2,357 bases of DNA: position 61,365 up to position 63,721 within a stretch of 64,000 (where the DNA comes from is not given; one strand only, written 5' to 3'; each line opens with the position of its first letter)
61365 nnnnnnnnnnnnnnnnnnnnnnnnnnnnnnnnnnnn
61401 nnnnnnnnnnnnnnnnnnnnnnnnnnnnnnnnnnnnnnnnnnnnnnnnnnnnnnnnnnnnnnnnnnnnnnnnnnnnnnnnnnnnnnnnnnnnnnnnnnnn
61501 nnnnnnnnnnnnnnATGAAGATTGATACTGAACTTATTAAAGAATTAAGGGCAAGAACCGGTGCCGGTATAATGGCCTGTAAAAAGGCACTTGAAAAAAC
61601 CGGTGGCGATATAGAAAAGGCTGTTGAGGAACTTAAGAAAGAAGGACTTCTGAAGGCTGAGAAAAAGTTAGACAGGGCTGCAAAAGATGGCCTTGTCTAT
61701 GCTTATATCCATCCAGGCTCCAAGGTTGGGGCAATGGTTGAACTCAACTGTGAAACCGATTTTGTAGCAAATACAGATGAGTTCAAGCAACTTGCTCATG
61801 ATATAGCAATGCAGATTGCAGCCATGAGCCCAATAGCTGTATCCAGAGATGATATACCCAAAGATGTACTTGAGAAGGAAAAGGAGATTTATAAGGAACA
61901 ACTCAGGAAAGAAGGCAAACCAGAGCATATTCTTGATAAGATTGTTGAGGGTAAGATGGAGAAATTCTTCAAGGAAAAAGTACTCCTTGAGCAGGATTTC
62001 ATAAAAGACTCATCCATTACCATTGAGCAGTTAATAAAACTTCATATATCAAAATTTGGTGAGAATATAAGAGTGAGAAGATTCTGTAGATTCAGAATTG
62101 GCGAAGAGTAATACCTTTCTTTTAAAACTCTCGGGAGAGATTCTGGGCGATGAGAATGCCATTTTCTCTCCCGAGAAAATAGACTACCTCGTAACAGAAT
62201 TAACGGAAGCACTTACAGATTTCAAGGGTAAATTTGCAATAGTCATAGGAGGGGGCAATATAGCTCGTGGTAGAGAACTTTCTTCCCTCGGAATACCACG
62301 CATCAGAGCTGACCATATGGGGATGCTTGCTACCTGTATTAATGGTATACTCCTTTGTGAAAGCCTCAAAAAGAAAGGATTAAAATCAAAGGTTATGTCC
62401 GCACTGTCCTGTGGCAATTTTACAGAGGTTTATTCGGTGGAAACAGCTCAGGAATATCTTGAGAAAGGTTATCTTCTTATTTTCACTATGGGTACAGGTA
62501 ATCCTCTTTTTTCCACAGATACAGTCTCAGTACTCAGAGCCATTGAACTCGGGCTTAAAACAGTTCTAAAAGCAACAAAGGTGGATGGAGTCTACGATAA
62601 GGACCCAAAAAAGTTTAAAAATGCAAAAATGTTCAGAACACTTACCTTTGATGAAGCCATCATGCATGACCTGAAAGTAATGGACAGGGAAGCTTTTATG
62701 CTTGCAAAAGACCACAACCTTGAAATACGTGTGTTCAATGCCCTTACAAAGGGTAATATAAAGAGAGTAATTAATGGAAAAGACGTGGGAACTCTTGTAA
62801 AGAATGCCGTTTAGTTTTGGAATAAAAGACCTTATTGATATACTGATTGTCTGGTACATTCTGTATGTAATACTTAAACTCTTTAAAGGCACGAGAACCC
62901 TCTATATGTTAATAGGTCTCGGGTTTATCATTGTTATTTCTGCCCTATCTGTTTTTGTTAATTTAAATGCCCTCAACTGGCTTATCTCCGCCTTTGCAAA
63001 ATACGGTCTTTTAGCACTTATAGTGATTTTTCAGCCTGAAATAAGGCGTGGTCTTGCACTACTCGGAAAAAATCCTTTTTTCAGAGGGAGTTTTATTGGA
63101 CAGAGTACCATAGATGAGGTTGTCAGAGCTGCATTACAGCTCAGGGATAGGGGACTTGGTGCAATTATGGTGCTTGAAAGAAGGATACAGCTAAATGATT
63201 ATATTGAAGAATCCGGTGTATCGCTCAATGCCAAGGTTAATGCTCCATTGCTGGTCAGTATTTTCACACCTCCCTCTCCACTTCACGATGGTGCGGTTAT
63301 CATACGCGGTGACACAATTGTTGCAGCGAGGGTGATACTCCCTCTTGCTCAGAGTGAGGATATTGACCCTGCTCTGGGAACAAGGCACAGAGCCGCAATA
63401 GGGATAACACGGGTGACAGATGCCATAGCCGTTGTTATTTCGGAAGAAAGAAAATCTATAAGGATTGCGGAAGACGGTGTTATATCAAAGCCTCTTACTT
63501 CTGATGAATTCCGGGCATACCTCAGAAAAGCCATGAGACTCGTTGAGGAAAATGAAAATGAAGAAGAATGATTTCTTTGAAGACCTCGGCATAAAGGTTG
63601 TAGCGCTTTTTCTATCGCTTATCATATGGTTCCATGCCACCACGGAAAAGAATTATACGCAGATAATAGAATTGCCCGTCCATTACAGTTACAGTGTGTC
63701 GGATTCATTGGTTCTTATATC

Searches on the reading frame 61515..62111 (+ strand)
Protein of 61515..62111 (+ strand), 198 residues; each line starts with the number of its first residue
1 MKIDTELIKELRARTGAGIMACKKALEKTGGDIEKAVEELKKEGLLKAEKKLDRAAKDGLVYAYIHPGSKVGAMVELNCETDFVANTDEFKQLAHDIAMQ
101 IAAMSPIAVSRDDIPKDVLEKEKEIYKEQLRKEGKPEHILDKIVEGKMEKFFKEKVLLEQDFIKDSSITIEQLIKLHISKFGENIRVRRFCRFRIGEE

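Call 59: search_protein_families(library=pfam, proteins=[window:61515-62111:+], max_evalue=0.0001)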
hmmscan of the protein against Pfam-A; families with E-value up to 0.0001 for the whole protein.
window:61515-62111:+ (198 aa): 2 families
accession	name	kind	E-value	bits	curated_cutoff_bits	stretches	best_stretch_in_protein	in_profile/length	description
PF00889.24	EF_TS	-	1.7e-41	142.5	27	1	56-197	76-204/204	Elongation factor TS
PF25025.1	EF-Ts_N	-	4.5e-06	27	33.2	1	4-43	13-53/60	Elongation factor Ts, mitochondrial, N-terminal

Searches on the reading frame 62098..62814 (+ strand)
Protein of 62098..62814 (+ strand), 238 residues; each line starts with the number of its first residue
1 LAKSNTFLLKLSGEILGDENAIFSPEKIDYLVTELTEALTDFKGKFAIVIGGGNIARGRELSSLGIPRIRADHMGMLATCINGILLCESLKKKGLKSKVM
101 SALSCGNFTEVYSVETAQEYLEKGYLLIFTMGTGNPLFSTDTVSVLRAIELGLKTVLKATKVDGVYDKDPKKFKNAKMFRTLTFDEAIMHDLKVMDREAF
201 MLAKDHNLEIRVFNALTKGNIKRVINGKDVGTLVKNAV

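Call 59: search_protein_families(library=pfam, proteins=[window:62098-62814:+], max_evalue=0.0001)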
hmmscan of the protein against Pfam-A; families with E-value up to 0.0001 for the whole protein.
window:62098-62814:+ (238 aa): 1 family
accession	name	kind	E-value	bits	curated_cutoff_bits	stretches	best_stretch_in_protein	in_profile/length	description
PF00696.33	AA_kinase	-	2.6e-33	116.2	24.9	1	6-214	2-234/234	Amino acid kinase family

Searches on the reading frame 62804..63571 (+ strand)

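Call 59: search_protein_families(library=pfam, proteins=[window:62804-63571:+], max_evalue=0.0001)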
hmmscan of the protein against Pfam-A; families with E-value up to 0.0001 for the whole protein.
window:62804-63571:+ (255 aa): 2 families
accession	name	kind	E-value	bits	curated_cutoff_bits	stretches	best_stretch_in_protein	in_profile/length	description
PF02457.21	DAC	-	2.8e-38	130.6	27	1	108-226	2-118/119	DisA bacterial checkpoint controller nucleotide-binding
PF19293.4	CdaA_N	-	4.8e-12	46.3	23.8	1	1-80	1-81/81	CdaA N-terminal transmembrane domain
